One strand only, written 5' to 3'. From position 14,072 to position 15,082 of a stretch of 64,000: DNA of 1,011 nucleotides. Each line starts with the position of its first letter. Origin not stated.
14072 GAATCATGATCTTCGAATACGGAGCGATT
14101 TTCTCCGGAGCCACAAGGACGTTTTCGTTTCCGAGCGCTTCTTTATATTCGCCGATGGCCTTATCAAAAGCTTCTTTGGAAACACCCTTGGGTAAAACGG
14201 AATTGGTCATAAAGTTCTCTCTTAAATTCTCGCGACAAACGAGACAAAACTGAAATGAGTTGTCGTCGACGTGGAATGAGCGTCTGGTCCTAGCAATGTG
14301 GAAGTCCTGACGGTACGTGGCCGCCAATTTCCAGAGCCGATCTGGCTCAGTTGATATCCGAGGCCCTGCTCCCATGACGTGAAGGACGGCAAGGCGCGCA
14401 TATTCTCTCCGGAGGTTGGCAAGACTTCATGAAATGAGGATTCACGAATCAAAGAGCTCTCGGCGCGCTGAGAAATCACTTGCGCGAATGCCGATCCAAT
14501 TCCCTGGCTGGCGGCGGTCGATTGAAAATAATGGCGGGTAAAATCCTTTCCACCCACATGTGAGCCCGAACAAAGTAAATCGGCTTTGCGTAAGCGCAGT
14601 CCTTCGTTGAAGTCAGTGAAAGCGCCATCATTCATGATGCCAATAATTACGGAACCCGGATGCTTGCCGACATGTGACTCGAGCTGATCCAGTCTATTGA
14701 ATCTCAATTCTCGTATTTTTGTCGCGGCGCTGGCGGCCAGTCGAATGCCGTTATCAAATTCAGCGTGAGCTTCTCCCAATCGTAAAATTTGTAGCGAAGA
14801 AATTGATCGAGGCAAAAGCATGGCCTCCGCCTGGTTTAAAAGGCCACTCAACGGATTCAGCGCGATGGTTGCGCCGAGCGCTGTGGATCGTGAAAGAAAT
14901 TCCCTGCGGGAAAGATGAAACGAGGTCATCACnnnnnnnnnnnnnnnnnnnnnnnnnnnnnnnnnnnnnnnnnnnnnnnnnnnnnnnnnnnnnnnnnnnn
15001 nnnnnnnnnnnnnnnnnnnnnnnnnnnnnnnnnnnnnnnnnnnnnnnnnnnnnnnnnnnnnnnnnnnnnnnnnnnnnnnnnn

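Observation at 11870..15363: PCMH-type flavocytochrome c operon with a PchX-like Tat protein (pchC-pchX-pchF) plus SDR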

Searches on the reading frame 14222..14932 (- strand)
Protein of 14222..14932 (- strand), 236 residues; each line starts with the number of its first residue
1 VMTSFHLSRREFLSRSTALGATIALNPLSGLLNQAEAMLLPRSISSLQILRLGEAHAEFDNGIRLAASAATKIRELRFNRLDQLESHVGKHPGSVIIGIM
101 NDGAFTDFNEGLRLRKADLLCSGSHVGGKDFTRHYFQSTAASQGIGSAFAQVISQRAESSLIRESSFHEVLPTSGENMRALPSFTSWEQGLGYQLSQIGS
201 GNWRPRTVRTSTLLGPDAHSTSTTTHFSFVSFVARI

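Call 3: search_protein_families(library=pfam, proteins=[window:14222-14932:-], max_evalue=0.01)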
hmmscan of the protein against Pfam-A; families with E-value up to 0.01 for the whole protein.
window:14222-14932:- (236 aa): 0 families

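Call 4: search_protein_families(library=ncbifam, proteins=[window:14222-14932:-], max_evalue=0.01)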
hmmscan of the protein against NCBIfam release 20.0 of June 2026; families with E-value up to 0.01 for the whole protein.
window:14222-14932:- (236 aa): 1 family
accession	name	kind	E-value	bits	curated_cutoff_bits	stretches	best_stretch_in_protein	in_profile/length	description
TIGR01409.1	TAT_signal_seq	domain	0.001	19.4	16.7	1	7-37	1-29/29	twin-arginine translocation signal domain-containing protein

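Call 6: search_solved_structures(query=window:14222-14932:-, max_evalue=10, show_alignments=2)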
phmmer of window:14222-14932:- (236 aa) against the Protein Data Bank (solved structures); distinct sequences matched with E-value up to 10: 14.
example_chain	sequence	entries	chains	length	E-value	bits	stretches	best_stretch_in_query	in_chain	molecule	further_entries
3fv5_A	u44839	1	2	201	0.12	15.4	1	116-181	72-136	DNA topoisomerase 4 subunit B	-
4hz0_A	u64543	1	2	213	0.13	15.3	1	116-181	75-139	DNA topoisomerase 4 subunit B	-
1s16_A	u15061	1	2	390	0.3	14.1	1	116-181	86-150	Topoisomerase IV subunit B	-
3g7e_A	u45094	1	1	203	1.1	12.3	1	112-175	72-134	DNA gyrase subunit B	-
1kzn_A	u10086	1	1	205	1.1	12.3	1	112-175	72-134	DNA GYRASE SUBUNIT B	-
7dor_A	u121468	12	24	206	1.1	12.3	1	112-175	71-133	DNA gyrase subunit B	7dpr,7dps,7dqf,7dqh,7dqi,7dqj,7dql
6f86_A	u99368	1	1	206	1.1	12.3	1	112-175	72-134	DNA gyrase subunit B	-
5z4h_A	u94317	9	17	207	1.1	12.3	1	112-175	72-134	DNA gyrase subunit B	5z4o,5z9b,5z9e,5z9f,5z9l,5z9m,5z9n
4hyp_A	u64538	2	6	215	1.2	12.2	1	112-175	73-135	DNA gyrase subunit B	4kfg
4duh_A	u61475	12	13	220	1.2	12.1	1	112-175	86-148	DNA gyrase subunit B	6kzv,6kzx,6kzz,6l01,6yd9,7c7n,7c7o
6f8j_A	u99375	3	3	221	1.2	12.1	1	112-175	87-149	DNA gyrase subunit B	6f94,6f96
3lnu_A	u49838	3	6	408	1.2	12.1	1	102-170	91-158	Topoisomerase IV subunit B | DNA topoisomerase 4 subunit B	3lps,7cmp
5mmn_A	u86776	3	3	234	1.4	11.9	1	112-175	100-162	DNA gyrase subunit B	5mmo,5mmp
4hxz_A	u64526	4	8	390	1.7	11.7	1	105-175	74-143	Topoisomerase IV, subunit B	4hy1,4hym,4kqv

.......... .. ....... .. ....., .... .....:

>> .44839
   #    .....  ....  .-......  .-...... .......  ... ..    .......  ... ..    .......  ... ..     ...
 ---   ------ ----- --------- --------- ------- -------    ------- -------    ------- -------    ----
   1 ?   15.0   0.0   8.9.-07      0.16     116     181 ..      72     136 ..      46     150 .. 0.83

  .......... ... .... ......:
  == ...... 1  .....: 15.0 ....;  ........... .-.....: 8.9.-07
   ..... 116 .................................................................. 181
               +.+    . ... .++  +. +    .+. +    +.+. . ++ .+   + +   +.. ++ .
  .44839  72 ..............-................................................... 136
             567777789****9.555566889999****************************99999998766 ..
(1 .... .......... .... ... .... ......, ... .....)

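Call 10: find_homologous_proteins(query=window:14222-14929:-, max_evalue=0.001)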
Query window:14222-14929:- (235 aa): 2 proteins with E <= 0.001 among 1122 candidates.
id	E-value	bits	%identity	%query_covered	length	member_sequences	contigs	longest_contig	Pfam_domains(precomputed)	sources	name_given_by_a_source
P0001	1.1e-147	508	100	100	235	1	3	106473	-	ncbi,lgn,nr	ncbi:MAG: twin-arginine translocation signal domain-containing protein [Oligoflexia bacterium]|nr:tw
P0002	3.3e-18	84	31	99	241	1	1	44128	PF10518.15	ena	-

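Call 28: find_homologous_proteins(query=A1, max_evalue=0.001)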
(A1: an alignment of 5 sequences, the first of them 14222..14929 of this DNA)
Query A1 (5 sequences) (235 aa, profile of the alignment): 21 proteins with E <= 0.001 among 8000 candidates.
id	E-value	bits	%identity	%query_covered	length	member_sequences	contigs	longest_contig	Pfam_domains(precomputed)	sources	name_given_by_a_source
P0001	2.7e-81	290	100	100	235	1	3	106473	-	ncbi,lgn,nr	ncbi:MAG: twin-arginine translocation signal domain-containing protein [Oligoflexia bacterium]|nr:tw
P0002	4.0e-80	286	31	99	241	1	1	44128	PF10518.15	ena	-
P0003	7.8e-64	233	31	25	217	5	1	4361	-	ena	-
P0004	2.0e-50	189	-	-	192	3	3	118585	-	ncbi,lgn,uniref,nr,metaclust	ncbi:hypothetical protein Sulku_2562 (plasmid) [Sulfuricurvum kujiense DSM 16994]|uniref:Twin-argini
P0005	9.5e-42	161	19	47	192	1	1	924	-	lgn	-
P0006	5.2e-40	155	-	-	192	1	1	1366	-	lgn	-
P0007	4.5e-38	149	-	-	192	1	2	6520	-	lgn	-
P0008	8.0e-38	148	-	-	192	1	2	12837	-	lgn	-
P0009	1.0e-37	148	-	-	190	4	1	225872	-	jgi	-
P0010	3.8e-37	146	22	69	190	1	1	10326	-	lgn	-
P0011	7.2e-37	145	21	97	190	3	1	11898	PF10518.15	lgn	-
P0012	8.0e-36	142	-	-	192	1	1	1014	-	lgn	-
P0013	9.4e-35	138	-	-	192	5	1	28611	-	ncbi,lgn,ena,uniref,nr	ncbi:hypothetical protein [Sulfuricurvum sp.]|uniref:hypothetical protein n=1 Tax=Sulfuricurvum sp. 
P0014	2.9e-34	137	25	26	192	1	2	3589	-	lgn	-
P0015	9.1e-32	128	22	97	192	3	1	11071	-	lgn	-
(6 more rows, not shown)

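Call 39: search_protein_representatives(alignment_id=A2)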
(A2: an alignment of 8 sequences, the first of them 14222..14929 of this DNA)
Query: 8 sequences, 224 profile positions. Proteins with E-value up to 0.001 (for the whole library): 91; up to 1e-10: 34; up to 1e-30: 10. The best 91 are listed.
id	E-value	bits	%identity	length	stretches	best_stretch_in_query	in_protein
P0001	4.5e-79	281.7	-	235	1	1-224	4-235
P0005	8.2e-79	280.8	-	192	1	3-224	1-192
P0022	3.6e-62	226.4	-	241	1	1-224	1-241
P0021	4.8e-43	163.9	-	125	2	3-116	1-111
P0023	4.6e-38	147.6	-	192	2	3-178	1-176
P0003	5.6e-38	147.3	-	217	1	1-223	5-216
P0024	6.0e-38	147.2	-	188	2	3-178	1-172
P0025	6.8e-37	143.8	-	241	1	3-221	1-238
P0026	2.5e-35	138.6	-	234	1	3-224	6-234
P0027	2.1e-32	129.0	-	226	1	31-222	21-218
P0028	3.1e-30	122.0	-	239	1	1-222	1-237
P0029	9.9e-28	113.8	-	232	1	2-224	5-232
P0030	4.7e-25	105.0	-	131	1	58-148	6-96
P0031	1.3e-21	93.7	-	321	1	1-207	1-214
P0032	2.1e-20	89.8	-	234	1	1-222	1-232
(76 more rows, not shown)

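Call 51: predict_structure(alignment_id=A4)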
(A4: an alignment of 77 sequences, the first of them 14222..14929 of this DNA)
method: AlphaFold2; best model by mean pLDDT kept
length: 235 residues; sequences in the alignment: 77
mean_pLDDT: 88.7   pTM: 0.81
mean pLDDT of the five models: 88.7, 88.5, 88.1, 87.5, 87.2
residues with pLDDT >= 90: 156; 70-90: 52; 50-70: 27; < 50: 0
segments of 3 or more residues with pLDDT < 50: none
pLDDT, mean of each block of 10 residues (from residue 1): 80 75 58 66 88 89 94 88 91 95 95 96 94 97 97 95 95 85 97 97 94 84 87 97
secondary structure, 60 per line:
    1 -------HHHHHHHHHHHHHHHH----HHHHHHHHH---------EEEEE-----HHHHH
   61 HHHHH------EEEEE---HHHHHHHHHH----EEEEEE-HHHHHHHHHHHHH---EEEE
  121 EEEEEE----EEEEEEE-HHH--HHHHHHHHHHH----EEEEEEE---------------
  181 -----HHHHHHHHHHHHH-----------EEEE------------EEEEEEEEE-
elements in order: H8-23 H28-36 E46-50 H56-65 E72-76 H80-89 E94-99 H101-113 E117-126 E131-137 H144-154 E159-165 H186-198 E210-213 E226-234

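Call 59: find_homologous_proteins(query=A5, max_evalue=0.001)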
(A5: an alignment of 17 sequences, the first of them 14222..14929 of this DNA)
Query A5 (17 sequences) (235 aa, profile of the alignment): 13 proteins with E <= 0.001 among 8000 candidates.
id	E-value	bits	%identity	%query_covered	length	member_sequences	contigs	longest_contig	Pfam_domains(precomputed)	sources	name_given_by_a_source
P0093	1.9e-52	196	20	67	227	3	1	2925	-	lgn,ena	-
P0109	5.0e-44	169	24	58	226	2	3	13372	-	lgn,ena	-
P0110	2.0e-43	167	-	-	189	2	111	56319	-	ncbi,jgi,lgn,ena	jgi:hypothetical protein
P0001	5.7e-43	165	100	100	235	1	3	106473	-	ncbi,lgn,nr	ncbi:MAG: twin-arginine translocation signal domain-containing protein [Oligoflexia bacterium]|nr:tw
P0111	9.3e-40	155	23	83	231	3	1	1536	-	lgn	-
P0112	5.0e-39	152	41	12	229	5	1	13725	-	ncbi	ncbi:hypothetical protein D3C78_332990 [compost metagenome]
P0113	4.4e-38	149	25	73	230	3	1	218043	-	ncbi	-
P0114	1.8e-37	147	23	83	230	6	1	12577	-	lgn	-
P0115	8.0e-30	122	43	6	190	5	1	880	-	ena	-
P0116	4.6e-29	120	-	-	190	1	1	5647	-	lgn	-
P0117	1.8e-26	111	42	19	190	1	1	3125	-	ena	-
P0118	2.7e-22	98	30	18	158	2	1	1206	-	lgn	-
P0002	1.8e-20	92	31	99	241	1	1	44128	PF10518.15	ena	-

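Call 76: fold_search(model_id=the predicted structure, library=pdb)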
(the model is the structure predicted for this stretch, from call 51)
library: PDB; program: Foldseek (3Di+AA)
matches with E <= 10: 1080; with E <= 0.001: 0
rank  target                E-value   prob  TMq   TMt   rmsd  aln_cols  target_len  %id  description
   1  7dwn_A                3.5e-03  0.63  0.25  0.21  18.5       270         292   10  Crystal structure of Vibrio fischeri DarR in complex with DNA reveals the transcriptional activation mechanism of LTTR (released 2021-07-07)
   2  4k3f                  7.3e-03  0.54  0.25  0.25  14.8       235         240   12  Crystal structure of a putative TonB-dependent receptor (PA5505) from Pseudomonas aeruginosa PAO1 at 1.60 A resolution (released 2013-04-24)
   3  5ydo                  1.1e-02  0.51  0.27  0.29  14.0       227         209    9  Regulatory domain of HypT from Salmonella typhimurium (apo-form) (released 2018-11-28)
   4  3k2d_A                2.4e-02  0.30  0.24  0.24  15.4       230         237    8  Crystal structure of Immunogenic lipoprotein A from Vibrio vulnificus (released 2010-10-13)
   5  6cva                  2.5e-02  0.41  0.27  0.26  15.4       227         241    7  Crystal structure of the N. meningitides methionine-binding protein in its substrate-free conformation (released 2019-04-03)
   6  5yer_A                2.8e-02  0.41  0.27  0.31  13.9       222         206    9  Regulatory domain of HypT from Salmonella typhimurium (Bromide ion-bound) (released 2018-11-28)
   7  9o9t_A                2.8e-02  0.15  0.20  0.13  19.3       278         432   10  Structure of human MPC IMS-open (released 2025-07-30)
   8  1ezo_MODEL_1_A        3.0e-02  0.10  0.18  0.13  22.2       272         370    8  GLOBAL FOLD OF MALTODEXTRIN BINDING PROTEIN COMPLEXED WITH BETA-CYCLODEXTRIN (released 2001-05-03)
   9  7mk7_A                3.2e-02  0.33  0.18  0.13  16.8       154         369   11  Augmentor domain of augmentor-beta (released 2021-11-24)
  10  4x6g_E                3.2e-02  0.28  0.24  0.19  23.0       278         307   10  Full-length OxyR C199D from pseudomonas aeruginosa (released 2015-04-29)
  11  28qm_A                3.2e-02  0.20  0.22  0.16  18.5       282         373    9  MBP bound to distal DARPin (AHIR dodecamer scaffold system) (released 2026-02-25)
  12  3iov_A                3.2e-02  0.15  0.21  0.14  19.2       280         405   11  Huntingtin amino-terminal region with 17 Gln residues - crystal C99 (released 2009-09-29)
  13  5fsg_A                3.2e-02  0.13  0.19  0.09  19.9       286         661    9  Structure of the hantavirus nucleoprotein provides insights into the mechanism of RNA encapsidation and a template for (released 2016-04-06)
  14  6dzx_A                3.6e-02  0.38  0.27  0.27  14.9       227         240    7  Crystal structure of the N. meningitides methionine-binding protein in its D-methionine bound conformation. (released 2019-07-10)
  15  7uaj_B                3.6e-02  0.14  0.21  0.12  19.3       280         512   10  Crystal structure of apo HPV16 E6 (released 2023-03-15)
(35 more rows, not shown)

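Call 78: search_protein_families(library=pfam, alignment_id=A4, max_evalue=0.01)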
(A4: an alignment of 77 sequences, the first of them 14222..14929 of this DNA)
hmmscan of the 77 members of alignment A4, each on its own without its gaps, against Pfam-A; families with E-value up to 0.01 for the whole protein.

A. member 1, window:14222-14929:- (235 aa): 0 families

B. families by the number of members that match (of 77 scanned): 1 family
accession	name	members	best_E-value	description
PF10518.14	TAT_signal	17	1.5e-05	TAT (twin-arginine translocation) pathway signal sequence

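Call 79: list_cluster_members(proteins=[P0110, P0112, P0113, P0001, P0004])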
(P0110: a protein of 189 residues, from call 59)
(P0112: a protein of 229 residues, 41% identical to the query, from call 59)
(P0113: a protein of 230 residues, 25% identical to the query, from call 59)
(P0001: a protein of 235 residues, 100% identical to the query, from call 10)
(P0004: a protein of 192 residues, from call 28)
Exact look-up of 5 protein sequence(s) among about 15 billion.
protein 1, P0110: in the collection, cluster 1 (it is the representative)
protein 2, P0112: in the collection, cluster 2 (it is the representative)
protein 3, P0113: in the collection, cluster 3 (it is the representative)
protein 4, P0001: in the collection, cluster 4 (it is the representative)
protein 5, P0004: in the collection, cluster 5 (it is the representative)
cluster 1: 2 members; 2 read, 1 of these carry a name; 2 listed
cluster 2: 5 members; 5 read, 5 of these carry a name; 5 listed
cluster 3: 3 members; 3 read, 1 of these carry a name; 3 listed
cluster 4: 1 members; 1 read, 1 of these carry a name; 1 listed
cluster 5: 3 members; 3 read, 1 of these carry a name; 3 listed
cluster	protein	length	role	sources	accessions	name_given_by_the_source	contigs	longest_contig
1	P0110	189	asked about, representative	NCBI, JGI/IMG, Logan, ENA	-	hypothetical protein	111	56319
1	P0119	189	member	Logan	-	-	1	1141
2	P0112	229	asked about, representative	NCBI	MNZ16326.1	hypothetical protein D3C78_332990 [compost metagenome]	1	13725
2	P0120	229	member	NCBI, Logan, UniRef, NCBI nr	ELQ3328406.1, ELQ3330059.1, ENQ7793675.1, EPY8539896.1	TPA: hypothetical protein L3884_006742 [Pseudomonas aeruginosa] | PchX n=1 Tax=Pseudomonas fluorescens TaxID=294 RepID=A0A3S4RHX6_PSEFL | hypothetical protein [Pseudomonas aeruginosa]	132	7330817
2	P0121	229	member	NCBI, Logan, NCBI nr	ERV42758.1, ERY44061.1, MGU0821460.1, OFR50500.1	hypothetical protein HMPREF2886_10235 [Pseudomonas sp. HMSC066A08] | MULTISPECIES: hypothetical protein [Pseudomonas]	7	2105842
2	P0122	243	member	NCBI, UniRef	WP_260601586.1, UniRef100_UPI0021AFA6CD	hypothetical protein, partial [Pseudomonas aeruginosa] | hypothetical protein n=2 Tax=Pseudomonas TaxID=286 RepID=UPI0021AFA6CD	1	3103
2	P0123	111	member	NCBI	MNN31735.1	hypothetical protein D3C81_1454330 [compost metagenome]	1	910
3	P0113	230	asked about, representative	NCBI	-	-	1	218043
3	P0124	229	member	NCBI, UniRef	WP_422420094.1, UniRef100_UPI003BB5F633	hypothetical protein [Pseudomonas sp. GZD-222] | hypothetical protein n=1 Tax=Pseudomonas sp. GZD-222 TaxID=3404805 RepID=UPI003BB5F633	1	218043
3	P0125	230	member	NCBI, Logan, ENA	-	-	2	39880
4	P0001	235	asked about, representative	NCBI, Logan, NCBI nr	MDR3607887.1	MAG: twin-arginine translocation signal domain-containing protein [Oligoflexia bacterium] | twin-arginine translocation signal domain-containing protein [Oligoflexia bacterium]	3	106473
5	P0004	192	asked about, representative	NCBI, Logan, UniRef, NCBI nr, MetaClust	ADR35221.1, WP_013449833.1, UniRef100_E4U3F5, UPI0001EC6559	hypothetical protein Sulku_2562 (plasmid) [Sulfuricurvum kujiense DSM 16994] | Twin-arginine translocation signal domain-containing protein n=1 Tax=Sulfuricurvum ... | twin-arginine translocation signal domain-containing protein [Sulfuricurvum kujiense]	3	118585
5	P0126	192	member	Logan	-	-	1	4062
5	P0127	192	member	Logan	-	-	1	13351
